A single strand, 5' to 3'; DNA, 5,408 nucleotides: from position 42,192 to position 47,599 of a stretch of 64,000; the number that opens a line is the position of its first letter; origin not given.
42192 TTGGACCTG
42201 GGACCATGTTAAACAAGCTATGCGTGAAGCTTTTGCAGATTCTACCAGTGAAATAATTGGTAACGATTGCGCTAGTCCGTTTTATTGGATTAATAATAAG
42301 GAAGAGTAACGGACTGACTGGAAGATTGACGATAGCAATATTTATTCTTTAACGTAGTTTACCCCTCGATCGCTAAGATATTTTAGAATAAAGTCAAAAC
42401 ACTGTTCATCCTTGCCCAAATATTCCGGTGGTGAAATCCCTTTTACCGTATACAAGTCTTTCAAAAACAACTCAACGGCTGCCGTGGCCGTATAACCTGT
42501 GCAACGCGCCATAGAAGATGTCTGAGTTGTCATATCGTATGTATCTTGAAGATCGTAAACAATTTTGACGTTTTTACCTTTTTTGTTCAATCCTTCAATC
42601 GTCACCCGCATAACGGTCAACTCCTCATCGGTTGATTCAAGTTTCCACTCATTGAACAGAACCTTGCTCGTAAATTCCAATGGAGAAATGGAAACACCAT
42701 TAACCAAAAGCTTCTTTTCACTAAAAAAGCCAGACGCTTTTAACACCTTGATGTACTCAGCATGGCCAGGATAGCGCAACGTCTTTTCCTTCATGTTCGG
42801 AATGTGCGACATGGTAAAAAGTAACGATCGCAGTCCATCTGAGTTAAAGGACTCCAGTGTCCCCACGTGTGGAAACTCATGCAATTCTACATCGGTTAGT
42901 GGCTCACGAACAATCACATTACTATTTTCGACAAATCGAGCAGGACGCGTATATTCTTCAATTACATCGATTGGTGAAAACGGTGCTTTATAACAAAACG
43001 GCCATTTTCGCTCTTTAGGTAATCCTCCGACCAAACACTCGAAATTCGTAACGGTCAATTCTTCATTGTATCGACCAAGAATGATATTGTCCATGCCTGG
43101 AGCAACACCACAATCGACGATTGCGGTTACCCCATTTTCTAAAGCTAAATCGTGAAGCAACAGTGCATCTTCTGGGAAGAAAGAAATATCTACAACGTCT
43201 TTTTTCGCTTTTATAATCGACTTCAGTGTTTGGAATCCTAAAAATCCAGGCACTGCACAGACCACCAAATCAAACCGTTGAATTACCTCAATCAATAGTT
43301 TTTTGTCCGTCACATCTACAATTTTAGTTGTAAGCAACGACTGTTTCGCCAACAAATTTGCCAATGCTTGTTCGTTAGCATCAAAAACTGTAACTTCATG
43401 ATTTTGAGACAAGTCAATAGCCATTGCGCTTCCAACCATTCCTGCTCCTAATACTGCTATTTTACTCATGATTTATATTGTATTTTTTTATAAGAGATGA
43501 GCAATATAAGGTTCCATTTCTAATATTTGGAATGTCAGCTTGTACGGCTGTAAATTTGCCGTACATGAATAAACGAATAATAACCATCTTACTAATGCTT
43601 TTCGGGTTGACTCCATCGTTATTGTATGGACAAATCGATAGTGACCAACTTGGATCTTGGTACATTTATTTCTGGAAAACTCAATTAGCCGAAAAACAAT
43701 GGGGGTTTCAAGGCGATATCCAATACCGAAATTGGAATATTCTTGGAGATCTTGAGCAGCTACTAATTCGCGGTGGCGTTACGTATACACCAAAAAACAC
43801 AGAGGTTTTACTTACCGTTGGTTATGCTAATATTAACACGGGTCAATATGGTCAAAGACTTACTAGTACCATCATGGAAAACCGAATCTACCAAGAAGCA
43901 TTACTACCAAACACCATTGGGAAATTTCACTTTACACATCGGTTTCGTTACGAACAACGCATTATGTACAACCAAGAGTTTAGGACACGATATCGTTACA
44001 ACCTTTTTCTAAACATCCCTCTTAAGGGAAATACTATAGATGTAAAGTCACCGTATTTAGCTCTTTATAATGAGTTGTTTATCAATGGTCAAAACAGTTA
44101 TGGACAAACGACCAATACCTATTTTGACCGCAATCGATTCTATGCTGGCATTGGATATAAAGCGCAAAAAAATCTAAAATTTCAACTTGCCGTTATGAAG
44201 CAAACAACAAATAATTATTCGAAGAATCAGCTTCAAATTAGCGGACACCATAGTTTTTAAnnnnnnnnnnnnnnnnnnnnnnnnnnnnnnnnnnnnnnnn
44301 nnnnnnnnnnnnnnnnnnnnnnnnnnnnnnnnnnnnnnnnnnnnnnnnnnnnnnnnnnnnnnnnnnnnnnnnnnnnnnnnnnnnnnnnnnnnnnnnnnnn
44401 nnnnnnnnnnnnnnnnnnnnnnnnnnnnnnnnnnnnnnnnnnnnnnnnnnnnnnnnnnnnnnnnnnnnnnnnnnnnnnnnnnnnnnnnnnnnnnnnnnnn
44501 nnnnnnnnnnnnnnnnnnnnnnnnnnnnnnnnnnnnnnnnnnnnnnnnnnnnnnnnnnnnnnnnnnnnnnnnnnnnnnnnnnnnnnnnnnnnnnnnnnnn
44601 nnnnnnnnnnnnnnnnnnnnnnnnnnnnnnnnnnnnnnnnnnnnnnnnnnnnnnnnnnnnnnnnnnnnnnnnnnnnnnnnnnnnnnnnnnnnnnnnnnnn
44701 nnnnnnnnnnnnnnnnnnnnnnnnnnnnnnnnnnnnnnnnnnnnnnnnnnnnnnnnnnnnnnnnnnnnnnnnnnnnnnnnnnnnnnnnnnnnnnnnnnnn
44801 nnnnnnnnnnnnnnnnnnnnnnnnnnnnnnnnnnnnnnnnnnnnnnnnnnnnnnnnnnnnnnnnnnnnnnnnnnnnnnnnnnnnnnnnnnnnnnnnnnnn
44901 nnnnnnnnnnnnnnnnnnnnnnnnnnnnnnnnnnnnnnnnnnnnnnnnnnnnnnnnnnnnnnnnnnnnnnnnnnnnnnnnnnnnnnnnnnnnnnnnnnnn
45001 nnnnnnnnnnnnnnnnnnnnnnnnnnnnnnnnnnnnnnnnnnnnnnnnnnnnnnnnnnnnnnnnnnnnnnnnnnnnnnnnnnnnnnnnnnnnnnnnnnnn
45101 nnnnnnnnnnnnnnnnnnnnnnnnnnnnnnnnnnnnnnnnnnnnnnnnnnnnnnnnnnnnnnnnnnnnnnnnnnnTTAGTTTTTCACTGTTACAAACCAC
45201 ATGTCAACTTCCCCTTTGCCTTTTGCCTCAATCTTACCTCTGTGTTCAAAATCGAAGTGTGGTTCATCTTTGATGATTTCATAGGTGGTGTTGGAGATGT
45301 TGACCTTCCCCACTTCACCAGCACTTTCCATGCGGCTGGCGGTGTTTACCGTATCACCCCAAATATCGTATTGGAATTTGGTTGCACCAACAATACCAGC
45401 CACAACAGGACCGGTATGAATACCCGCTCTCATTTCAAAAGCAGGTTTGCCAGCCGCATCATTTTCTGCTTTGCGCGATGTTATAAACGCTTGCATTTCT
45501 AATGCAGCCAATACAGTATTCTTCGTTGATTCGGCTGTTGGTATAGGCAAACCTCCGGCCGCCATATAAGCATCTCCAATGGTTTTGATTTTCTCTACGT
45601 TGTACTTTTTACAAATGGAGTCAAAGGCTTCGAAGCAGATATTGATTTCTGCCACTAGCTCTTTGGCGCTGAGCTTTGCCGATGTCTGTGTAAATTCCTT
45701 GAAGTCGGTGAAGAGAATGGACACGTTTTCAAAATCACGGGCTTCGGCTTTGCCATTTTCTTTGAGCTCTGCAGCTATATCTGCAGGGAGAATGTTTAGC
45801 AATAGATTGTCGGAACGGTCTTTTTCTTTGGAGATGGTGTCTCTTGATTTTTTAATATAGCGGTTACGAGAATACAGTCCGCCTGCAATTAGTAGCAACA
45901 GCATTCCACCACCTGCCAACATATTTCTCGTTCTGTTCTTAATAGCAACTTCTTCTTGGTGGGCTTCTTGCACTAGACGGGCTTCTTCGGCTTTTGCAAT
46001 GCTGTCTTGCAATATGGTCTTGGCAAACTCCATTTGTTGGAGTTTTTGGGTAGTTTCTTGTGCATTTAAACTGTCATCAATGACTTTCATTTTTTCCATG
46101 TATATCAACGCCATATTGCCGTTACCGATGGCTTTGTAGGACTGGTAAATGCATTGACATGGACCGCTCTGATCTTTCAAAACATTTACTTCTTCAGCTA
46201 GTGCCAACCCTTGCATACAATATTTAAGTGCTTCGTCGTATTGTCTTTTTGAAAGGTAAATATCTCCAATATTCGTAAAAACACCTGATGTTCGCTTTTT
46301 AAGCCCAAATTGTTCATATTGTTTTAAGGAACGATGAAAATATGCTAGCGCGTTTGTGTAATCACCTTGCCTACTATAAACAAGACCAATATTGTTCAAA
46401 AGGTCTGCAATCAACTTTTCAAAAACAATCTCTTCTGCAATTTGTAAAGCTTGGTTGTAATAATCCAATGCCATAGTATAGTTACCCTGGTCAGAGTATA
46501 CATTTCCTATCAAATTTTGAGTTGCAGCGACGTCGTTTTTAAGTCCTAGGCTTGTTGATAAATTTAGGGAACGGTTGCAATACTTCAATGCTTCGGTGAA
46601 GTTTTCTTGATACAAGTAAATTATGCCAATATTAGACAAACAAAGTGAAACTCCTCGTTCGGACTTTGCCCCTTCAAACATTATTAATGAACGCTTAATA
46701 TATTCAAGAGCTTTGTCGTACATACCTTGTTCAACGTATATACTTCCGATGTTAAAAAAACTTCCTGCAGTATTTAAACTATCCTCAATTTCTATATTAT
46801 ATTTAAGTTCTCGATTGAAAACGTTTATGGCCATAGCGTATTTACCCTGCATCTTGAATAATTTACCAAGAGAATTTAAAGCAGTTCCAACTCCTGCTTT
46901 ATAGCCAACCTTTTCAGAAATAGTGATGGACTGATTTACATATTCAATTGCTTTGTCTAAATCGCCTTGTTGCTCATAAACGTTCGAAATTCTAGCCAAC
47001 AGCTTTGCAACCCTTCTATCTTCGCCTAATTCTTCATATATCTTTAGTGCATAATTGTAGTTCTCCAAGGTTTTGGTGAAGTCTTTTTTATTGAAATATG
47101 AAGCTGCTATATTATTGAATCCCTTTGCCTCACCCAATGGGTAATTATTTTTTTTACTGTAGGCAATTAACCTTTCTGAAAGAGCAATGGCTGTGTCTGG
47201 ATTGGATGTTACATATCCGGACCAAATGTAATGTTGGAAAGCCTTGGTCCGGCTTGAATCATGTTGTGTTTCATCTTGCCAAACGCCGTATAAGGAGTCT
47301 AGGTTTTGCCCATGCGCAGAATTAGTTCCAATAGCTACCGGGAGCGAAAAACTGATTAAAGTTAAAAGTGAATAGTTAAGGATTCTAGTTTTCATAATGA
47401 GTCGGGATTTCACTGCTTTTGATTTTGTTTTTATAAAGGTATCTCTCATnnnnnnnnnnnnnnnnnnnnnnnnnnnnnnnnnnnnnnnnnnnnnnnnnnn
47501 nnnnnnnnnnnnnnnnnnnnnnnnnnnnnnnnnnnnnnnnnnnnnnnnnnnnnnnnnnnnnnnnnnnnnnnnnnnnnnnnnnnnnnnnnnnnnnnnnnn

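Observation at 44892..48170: About 3.1-kb segment bracketed by ~160-bp direct repeats that each contain the icd 3' end plus its terminator hairpin (e14-like integration scar?)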

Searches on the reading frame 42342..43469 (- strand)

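Call 5: search_protein_families(library=pfam, proteins=[window:42342-43469:-])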
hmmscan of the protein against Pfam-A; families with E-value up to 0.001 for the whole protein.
window:42342-43469:- (375 aa): 11 families
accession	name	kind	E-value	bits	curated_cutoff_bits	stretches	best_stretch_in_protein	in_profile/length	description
PF16653.10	Sacchrp_dh_C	-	2.4e-43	149.6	31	1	121-370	1-265/265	Saccharopine dehydrogenase C-terminal domain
PF03435.24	Sacchrp_dh_NADP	-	5.4e-15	56.3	25.1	1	4-117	1-129/129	Saccharopine dehydrogenase NADP binding domain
PF02254.24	TrkA_N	-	3.3e-07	31.1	23.8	1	4-74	1-71/116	TrkA-N domain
PF01262.27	AlaDh_PNT_C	-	1.3e-05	25.1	23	1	2-73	29-100/214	Alanine dehydrogenase/PNT, C-terminal domain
PF03446.21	NAD_binding_2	-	7.6e-05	23.2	21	1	3-74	1-64/161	NAD binding domain of 6-phosphogluconate dehydrogenase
PF01210.29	NAD_Gly3P_dh_N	-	7.8e-05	23.1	23.1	1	3-81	1-85/158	NAD-dependent glycerol-3-phosphate dehydrogenase N-terminus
PF06690.17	HcgC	-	0.00011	22.2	31.4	0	2-58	44-100/248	FeGP cofactor biosynthesis protein, methyltransferase HcgC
PF03807.23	F420_oxidored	-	0.00012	23.1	21.6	1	3-95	1-91/94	NADP oxidoreductase coenzyme F420-dependent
PF01266.30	DAO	-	0.00014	22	27.9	1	3-34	1-34/353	FAD dependent oxidoreductase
PF02558.23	ApbA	-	0.00069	19.7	22.2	0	4-73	1-74/150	Ketopantoate reductase PanE/ApbA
PF01118.30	Semialdhyde_dh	-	0.00073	20.4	26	0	3-96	1-97/121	Semialdehyde dehydrogenase, NAD binding domain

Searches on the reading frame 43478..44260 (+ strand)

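Call 5: search_protein_families(library=pfam, proteins=[window:43478-44260:+])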
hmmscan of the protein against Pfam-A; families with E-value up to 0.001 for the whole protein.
window:43478-44260:+ (260 aa): 1 family
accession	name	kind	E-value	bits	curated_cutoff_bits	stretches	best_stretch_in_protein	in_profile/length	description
PF10677.15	DUF2490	-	3.6e-44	151.1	29.8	1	59-252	2-185/186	Protein of unknown function (DUF2490)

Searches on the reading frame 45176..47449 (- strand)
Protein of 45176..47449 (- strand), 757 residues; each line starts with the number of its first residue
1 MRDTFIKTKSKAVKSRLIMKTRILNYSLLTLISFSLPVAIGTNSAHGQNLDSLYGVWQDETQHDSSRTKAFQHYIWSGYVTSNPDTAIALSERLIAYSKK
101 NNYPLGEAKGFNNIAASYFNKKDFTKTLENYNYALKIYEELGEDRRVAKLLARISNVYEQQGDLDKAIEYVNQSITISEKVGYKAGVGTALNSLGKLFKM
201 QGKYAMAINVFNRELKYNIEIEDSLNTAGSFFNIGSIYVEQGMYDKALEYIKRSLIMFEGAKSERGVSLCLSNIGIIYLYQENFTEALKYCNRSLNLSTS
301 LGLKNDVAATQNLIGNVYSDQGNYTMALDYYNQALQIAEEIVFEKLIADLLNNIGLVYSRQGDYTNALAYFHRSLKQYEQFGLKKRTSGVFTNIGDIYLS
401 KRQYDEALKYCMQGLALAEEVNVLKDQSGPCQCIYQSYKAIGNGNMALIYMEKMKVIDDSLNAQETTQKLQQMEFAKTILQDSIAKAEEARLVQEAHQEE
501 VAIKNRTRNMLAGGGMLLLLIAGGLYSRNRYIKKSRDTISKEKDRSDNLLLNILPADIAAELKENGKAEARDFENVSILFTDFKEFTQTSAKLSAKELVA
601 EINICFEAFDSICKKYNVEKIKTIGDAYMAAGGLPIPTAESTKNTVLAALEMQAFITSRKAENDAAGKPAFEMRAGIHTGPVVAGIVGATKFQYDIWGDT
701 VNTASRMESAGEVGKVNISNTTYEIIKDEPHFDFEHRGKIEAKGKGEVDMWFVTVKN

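Call 5: search_protein_families(library=pfam, proteins=[window:45176-47449:-])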
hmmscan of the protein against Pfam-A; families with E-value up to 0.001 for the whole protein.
window:45176-47449:- (757 aa): 19 families
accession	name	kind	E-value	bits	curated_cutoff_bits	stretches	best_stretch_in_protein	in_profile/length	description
PF13424.12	TPR_12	-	1.8e-58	195.1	30.1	5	271-340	6-77/77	Tetratricopeptide repeat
PF00211.25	Guanylate_cyc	-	2.3e-56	190.7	21.9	1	570-753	3-181/183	Adenylate and Guanylate cyclase catalytic domain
PF00515.34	TPR_1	-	7e-46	152.7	27.8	5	309-339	2-32/34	Tetratricopeptide repeat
PF07719.23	TPR_2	-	1.2e-40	134.7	27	2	348-379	1-32/34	Tetratricopeptide repeat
PF13374.12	TPR_10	-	1.2e-31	108.2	27.5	2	307-341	1-35/42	Tetratricopeptide repeat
PF13176.12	TPR_7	-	4e-29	98.6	27.9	0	351-380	2-31/36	Tetratricopeptide repeat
PF13181.12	TPR_8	-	9.8e-29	97.5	25.7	2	311-339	4-32/34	Tetratricopeptide repeat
PF17874.7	TPR_MalT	-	6.6e-17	62.2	45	2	277-422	10-156/336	MalT-like TPR region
PF14938.12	SNAP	-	1.1e-14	55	25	1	115-213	81-180/282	Soluble NSF attachment protein, SNAP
PF13432.12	TPR_16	-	1.6e-14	54.5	32.7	1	314-378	3-61/65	Tetratricopeptide repeat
PF13428.12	TPR_14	-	4.7e-14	52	23.5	0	150-174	3-27/44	Tetratricopeptide repeat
PF13174.12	TPR_6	-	7.6e-11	42.4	26.3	0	354-378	6-30/33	Tetratricopeptide repeat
PF24885.1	TPR_NPHP3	-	8.2e-09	35.6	100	0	307-375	140-210/239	Nephrocystin-3 TPR domain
PF13431.12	TPR_17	-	6e-08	32.8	24.4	0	348-368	13-33/34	Tetratricopeptide repeat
PF14559.12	TPR_19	-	3.8e-07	30.8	25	0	130-173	6-50/68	Tetratricopeptide repeat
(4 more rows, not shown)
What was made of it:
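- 45176..47449 (-): Cargo gene: signal peptide, TPR repeats, membrane segment and class III adenylate/guanylate cyclase, 757 aa, intact. Pfam TPR_12 E 2e-58 and Guanylate_cyc E 2e-56 (call 5).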

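Call 24: find_homologous_proteins(query=window:45176-47449:-)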
Query window:45176-47449:- (757 aa): 4460 proteins with E <= 0.001 among 8000 candidates; the best 120 are listed.
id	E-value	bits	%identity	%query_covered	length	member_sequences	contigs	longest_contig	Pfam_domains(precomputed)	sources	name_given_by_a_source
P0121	0.0e+0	1675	100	100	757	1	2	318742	PF10602.16,PF13431.13,PF13414.13,PF13176.13,PF24885.2,PF13428.13,PF13374.13,PF14559.13,PF13371.13,PF17874.8,PF00515.35,PF13424.13,PF14938.13,PF13432.13,PF00211.26,PF13181.13,PF07719.24,PF13174.13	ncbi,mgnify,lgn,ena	mgnify:CR=1 FL=1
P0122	4.4e-279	946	53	89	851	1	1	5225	PF10602.16,PF12862.14,PF13374.13,PF00515.35,PF04212.25,PF13424.13,PF28559.1,PF14938.13,PF07719.24,PF13174.13,PF13431.13,PF10579.15,PF13176.13,PF22872.2,PF24885.2,PF13428.13,PF10345.16,PF10516.16,PF13371.13,PF17874.8,PF21033.5,PF13432.13,PF00211.26,PF13181.13,PF10373.16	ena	-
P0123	6.5e-269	912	51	96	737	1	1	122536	PF13431.13,PF04781.18,PF13176.13,PF24885.2,PF13428.13,PF08238.19,PF13374.13,PF10516.16,PF13371.13,PF17874.8,PF00515.35,PF04212.25,PF13424.13,PF14938.13,PF13432.13,PF00211.26,PF13181.13,PF07719.24,PF13174.13,PF10373.16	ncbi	-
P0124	1.8e-260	884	46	96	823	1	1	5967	PF10602.16,PF14853.13,PF13414.13,PF21325.4,PF13176.13,PF24885.2,PF13428.13,PF13374.13,PF14559.13,PF13371.13,PF17874.8,PF00515.35,PF13424.13,PF14938.13,PF13432.13,PF00211.26,PF13181.13,PF07719.24,PF13174.13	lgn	-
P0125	5.8e-258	876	56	78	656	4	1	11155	PF13176.13,PF13428.13,PF13374.13,PF17874.8,PF00515.35,PF13424.13,PF28559.1,PF14938.13,PF00211.26,PF13181.13,PF07719.24,PF13174.13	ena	-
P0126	6.9e-252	856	53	93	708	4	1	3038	PF10602.16,PF13414.13,PF11857.14,PF10952.16,PF13176.13,PF24885.2,PF13428.13,PF08238.19,PF13374.13,PF13371.13,PF17874.8,PF00515.35,PF13424.13,PF28559.1,PF21033.5,PF14938.13,PF13432.13,PF00211.26,PF13181.13,PF07719.24,PF13174.13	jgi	jgi:adenylate cyclase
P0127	1.9e-251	854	57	76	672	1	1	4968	PF13431.13,PF10952.16,PF13176.13,PF24885.2,PF13428.13,PF13374.13,PF10516.16,PF13371.13,PF17874.8,PF00515.35,PF13424.13,PF28559.1,PF14938.13,PF13432.13,PF00211.26,PF13181.13,PF07719.24,PF13174.13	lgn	-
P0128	1.0e-249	849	53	93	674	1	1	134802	PF13431.13,PF13414.13,PF13176.13,PF24885.2,PF13428.13,PF13374.13,PF10516.16,PF13371.13,PF17874.8,PF00515.35,PF13424.13,PF28559.1,PF14938.13,PF13432.13,PF00211.26,PF22883.2,PF13181.13,PF07719.24,PF13174.13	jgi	-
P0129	5.2e-249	846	52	94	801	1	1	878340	PF10602.16,PF13431.13,PF13414.13,PF04781.18,PF20893.3,PF10952.16,PF13176.13,PF24885.2,PF13428.13,PF13374.13,PF08631.17,PF13371.13,PF17874.8,PF00515.35,PF13424.13,PF28559.1,PF14938.13,PF13432.13,PF00211.26,PF13181.13,PF07719.24,PF13174.13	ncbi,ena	-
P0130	4.4e-248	843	52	94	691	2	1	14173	PF10602.16,PF13414.13,PF21325.4,PF13374.13,PF07721.21,PF00515.35,PF13424.13,PF28559.1,PF14938.13,PF27497.1,PF07719.24,PF13174.13,PF13431.13,PF13176.13,PF22872.2,PF24885.2,PF18768.8,PF13428.13,PF10516.16,PF13371.13,PF17874.8,PF13432.13,PF00211.26,PF13181.13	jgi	-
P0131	2.3e-245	834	50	96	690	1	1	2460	PF12862.14,PF13414.13,PF21325.4,PF10579.15,PF13176.13,PF24885.2,PF13428.13,PF13374.13,PF17874.8,PF00515.35,PF13424.13,PF14938.13,PF13432.13,PF00211.26,PF13181.13,PF07719.24,PF13174.13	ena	-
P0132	9.8e-244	829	49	99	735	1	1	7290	PF13431.13,PF13414.13,PF10952.16,PF13176.13,PF24885.2,PF13428.13,PF13374.13,PF10516.16,PF17874.8,PF00515.35,PF04212.25,PF13424.13,PF28559.1,PF14938.13,PF13432.13,PF00211.26,PF13181.13,PF07719.24,PF13174.13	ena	-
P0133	1.6e-242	825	52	96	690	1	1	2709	PF13414.13,PF13176.13,PF24885.2,PF13428.13,PF13374.13,PF10516.16,PF17874.8,PF00515.35,PF13424.13,PF21033.5,PF14938.13,PF13432.13,PF00211.26,PF13181.13,PF07719.24,PF13174.13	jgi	-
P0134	6.6e-242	823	50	93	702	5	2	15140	PF13431.13,PF13176.13,PF24885.2,PF13428.13,PF08238.19,PF13374.13,PF13371.13,PF17874.8,PF00515.35,PF13424.13,PF14938.13,PF13432.13,PF00211.26,PF13181.13,PF07719.24,PF13174.13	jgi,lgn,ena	jgi:class 3 adenylate cyclase/Tfp pilus assembly protein PilF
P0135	8.7e-240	816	52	97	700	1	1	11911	PF10602.16,PF12862.14,PF13414.13,PF10952.16,PF01535.27,PF13374.13,PF24575.2,PF00515.35,PF04212.25,PF13424.13,PF28559.1,PF14938.13,PF22883.2,PF07719.24,PF13174.13,PF13431.13,PF13176.13,PF24885.2,PF13428.13,PF14559.13,PF17874.8,PF13432.13,PF00211.26,PF13181.13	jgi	jgi:adenylate cyclase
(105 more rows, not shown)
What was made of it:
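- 45176..47449 (-): There are thousands of Bacteroidota homologues at about 50% identity (call 24).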

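Call 25: find_encoding_contigs(protein=P0121, flank=10000, max_places=10)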
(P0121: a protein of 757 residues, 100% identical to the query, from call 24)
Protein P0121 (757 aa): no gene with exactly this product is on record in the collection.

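Call 38: find_encoding_contigs(protein=P0123, flank=6000, max_places=3)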
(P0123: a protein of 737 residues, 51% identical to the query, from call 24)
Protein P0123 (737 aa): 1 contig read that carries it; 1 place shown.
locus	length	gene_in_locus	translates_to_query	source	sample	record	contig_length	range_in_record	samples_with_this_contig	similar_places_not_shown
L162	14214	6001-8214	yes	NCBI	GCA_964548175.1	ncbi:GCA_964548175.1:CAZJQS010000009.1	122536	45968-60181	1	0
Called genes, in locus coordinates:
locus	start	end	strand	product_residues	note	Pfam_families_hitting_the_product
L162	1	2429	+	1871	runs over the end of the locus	PF11974:bMG3, PF01835:MG2, PF17972:bMG5, PF17962:bMG6, PF07703:A2M_BRD, PF00207:A2M, PF07678:TED_complement (weak), PF17973:bMG10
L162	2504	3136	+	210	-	-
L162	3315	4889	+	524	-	PF00144:Beta-lactamase, PF13354:Beta-lactamase2 (faint), PF14559:TPR_19 (weak)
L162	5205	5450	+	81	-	-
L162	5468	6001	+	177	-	-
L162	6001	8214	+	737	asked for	PF13424:TPR_12, PF13374:TPR_10, PF13374:TPR_10, PF13424:TPR_12, PF00515:TPR_1, PF13424:TPR_12, PF17874:TPR_MalT, PF00515:TPR_1, +27 more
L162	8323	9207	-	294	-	PF00332:Glyco_hydro_17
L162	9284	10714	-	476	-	PF07690:MFS_1, PF13347:MFS_2, PF07690:MFS_1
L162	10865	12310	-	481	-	PF02055:Glyco_hydro_30, PF17189:Glyco_hydro_30C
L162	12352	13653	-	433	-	PF00332:Glyco_hydro_17 (weak)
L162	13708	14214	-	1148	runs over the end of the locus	-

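Call 39: find_encoding_contigs(protein=P0122, flank=6000, max_places=3)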
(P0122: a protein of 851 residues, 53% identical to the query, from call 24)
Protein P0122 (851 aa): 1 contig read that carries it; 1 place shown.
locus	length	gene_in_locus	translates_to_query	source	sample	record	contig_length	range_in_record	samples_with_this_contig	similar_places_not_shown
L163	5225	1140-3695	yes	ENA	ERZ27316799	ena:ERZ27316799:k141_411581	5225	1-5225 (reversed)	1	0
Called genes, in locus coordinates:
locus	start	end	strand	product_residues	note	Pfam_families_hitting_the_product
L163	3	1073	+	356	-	?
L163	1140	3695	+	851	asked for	PF13424:TPR_12, PF14938:SNAP, PF13424:TPR_12, PF13424:TPR_12, PF13424:TPR_12, PF24885:TPR_NPHP3, PF13424:TPR_12, PF13424:TPR_12, +27 more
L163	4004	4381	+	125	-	PF01527:HTH_Tnp_1 (weak)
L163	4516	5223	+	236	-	?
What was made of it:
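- The closest cyclase homologues sit in unrelated contexts (calls 38, 39), so the icd-cyclase adjacency is not a conserved arrangement.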

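Call 72: search_dna_similar(query=P0121, collection=plasmids, mode=protein, max_evalue=1e-20, max_rows=10)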
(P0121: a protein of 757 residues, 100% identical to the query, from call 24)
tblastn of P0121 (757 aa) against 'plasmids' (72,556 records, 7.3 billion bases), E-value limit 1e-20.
Records with a match: 162; places in all: 340; records where one place covers at least 80% of the query: 1.
Best place of each record, by identity: <60% 162.
By first word of the organism name: Sinorhizobium 88; Rhizobium 16; Cupriavidus 9; Tolypothrix 8; Nostoc 7; Aliiroseovarius 5; Microchaete 3; Calothrix 2; Aulosira 2; Treponema 2; and 19 more.
By predicted mobility (MOB-suite, as given by PLSDB): mobilizable 74; non-mobilizable 53; conjugative 35.
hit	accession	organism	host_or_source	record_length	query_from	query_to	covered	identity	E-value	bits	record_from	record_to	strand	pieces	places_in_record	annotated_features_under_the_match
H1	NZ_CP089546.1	Spirosoma oryzicola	Single cell,Surface layer of rice grains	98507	113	757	85%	40.9%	1e-138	459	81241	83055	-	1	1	adenylate/guanylate cyclase domain-containing protein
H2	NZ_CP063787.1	Tolypothrix sp. PCC 7712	Soil sample,soil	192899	119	632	68%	26.6%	3e-36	155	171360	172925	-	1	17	CHAT domain-containing protein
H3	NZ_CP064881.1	Tolypothrix sp. PCC 7601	Fresh water sample,Fresh water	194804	119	632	68%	26.6%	3e-36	155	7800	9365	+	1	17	CHAT domain-containing protein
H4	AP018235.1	Microchaete diplosiphon NIES-3275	-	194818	119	632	68%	26.6%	3e-36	155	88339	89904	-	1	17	TPR repeat-containing protein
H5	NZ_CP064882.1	Tolypothrix sp. PCC 7601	Fresh water sample,Fresh water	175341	49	449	53%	30.2%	5e-24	116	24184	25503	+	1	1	tetratricopeptide repeat protein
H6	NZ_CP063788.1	Tolypothrix sp. PCC 7712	Soil sample,soil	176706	49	449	53%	30.2%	5e-24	116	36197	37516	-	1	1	tetratricopeptide repeat protein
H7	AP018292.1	Calothrix sp. NIES-4105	-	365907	107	482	50%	30.9%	7e-33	144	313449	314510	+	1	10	TPR domain protein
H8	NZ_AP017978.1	Neochlamydia sp. S13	-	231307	49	443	52%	28.4%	4e-24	117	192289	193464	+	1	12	tetratricopeptide repeat protein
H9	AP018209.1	Calothrix brevissima NIES-22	-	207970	31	455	56%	26.4%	6e-28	129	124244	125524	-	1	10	TPR repeat-containing protein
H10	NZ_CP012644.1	Rufibacter tibetensis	soil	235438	528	757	30%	48.7%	8e-61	230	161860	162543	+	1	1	adenylate/guanylate cyclase domain-containing protein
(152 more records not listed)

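Call 73: search_dna_similar(query=P0121, collection=phages, mode=protein, max_evalue=1e-10, max_rows=10)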
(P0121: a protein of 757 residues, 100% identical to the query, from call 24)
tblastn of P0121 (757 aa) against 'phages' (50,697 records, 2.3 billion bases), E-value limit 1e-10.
Records with a match: 3; places in all: 3; records where one place covers at least 80% of the query: 0.
Best place of each record, by identity: <60% 3.
By first word of the organism name: Acinetobacter 2; Bacteriophage 1.
By host as written in the record: - 3.
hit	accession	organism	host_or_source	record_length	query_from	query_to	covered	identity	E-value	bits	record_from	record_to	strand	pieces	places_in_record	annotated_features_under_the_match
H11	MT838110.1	Bacteriophage sp.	human fecal samples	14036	534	753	29%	41.8%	6e-43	174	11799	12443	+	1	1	record has no annotation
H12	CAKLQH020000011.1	Acinetobacter phage MD-2021a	not known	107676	566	756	25%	30.3%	9e-11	72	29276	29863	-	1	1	cyaA: Adenylate cyclase 1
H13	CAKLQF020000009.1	Acinetobacter phage MD-2021a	not known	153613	566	756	25%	30.3%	9e-11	72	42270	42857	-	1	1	cyaA: Adenylate cyclase 1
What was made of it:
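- This cyclase family is chromosomal rather than phage-borne (calls 72, 73).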
